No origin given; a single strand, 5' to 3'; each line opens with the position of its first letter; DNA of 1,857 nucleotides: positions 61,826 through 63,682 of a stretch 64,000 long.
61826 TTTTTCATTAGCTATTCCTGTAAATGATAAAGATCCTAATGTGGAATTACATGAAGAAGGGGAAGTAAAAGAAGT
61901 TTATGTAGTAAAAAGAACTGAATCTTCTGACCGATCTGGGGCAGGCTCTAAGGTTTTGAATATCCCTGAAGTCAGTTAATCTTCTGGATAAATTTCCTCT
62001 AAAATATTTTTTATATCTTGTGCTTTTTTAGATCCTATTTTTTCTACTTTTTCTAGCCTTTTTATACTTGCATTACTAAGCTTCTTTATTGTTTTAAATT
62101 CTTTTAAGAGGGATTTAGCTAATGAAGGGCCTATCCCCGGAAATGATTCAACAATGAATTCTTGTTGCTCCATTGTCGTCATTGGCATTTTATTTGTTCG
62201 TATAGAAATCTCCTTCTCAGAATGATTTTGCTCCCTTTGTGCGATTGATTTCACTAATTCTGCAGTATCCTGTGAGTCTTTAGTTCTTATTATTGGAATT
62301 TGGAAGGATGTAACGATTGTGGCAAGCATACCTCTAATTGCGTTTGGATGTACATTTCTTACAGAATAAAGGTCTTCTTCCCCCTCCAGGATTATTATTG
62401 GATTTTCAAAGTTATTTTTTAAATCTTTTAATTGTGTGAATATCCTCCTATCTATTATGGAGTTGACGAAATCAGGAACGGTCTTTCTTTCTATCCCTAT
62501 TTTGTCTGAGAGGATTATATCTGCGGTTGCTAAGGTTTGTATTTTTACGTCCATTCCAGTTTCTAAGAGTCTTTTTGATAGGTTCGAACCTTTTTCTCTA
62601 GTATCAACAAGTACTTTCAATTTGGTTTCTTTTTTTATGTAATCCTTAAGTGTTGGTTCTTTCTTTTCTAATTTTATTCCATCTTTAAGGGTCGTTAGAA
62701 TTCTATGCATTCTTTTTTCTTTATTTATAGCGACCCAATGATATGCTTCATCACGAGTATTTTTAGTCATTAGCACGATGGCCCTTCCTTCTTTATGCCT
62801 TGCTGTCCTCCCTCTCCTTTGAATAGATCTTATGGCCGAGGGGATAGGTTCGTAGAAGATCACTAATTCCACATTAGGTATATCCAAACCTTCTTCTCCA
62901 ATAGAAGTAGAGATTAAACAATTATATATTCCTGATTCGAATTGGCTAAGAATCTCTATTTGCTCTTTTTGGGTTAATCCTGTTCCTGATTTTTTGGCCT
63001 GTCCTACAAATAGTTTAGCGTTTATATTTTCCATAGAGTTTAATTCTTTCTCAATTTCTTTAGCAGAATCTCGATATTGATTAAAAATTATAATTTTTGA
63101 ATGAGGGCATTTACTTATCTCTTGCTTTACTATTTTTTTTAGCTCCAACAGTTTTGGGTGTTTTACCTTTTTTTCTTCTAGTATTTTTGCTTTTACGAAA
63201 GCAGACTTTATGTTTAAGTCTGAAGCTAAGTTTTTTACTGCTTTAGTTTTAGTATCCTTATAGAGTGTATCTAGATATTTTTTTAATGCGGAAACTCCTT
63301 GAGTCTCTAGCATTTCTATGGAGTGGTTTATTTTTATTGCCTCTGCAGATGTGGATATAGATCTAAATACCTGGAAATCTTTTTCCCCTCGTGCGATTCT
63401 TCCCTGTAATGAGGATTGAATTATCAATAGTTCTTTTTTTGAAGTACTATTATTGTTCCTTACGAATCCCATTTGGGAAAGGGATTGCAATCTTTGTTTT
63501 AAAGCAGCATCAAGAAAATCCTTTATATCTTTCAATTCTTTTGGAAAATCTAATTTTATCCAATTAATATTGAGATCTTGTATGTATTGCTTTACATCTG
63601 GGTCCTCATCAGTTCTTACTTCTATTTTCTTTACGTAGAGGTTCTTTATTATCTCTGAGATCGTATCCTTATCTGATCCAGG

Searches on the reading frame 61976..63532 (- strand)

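Call 75: search_protein_families(library=pfam, proteins=[window:61976-63532:-], max_evalue=0.00001)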
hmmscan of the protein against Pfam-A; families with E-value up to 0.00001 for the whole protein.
window:61976-63532:- (518 aa): 5 families
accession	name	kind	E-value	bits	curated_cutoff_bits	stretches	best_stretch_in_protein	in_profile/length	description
PF02732.21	ERCC4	-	8.2e-31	107.2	24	1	309-429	1-139/140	ERCC4 domain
PF00271.37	Helicase_C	-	1.1e-21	77.5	23.5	1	133-246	4-109/110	Helicase conserved C-terminal domain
PF21210.2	RNA_helicase_helical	-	5.6e-21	75.1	27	1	10-111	3-106/108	Putative ATP-dependent RNA helicase, helical bundle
PF14520.12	HHH_5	-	1.1e-11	45.4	27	1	463-511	6-55/57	Helix-hairpin-helix domain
PF12826.13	HHH_2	-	5.3e-09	36.5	27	1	465-511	9-55/64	Helix-hairpin-helix motif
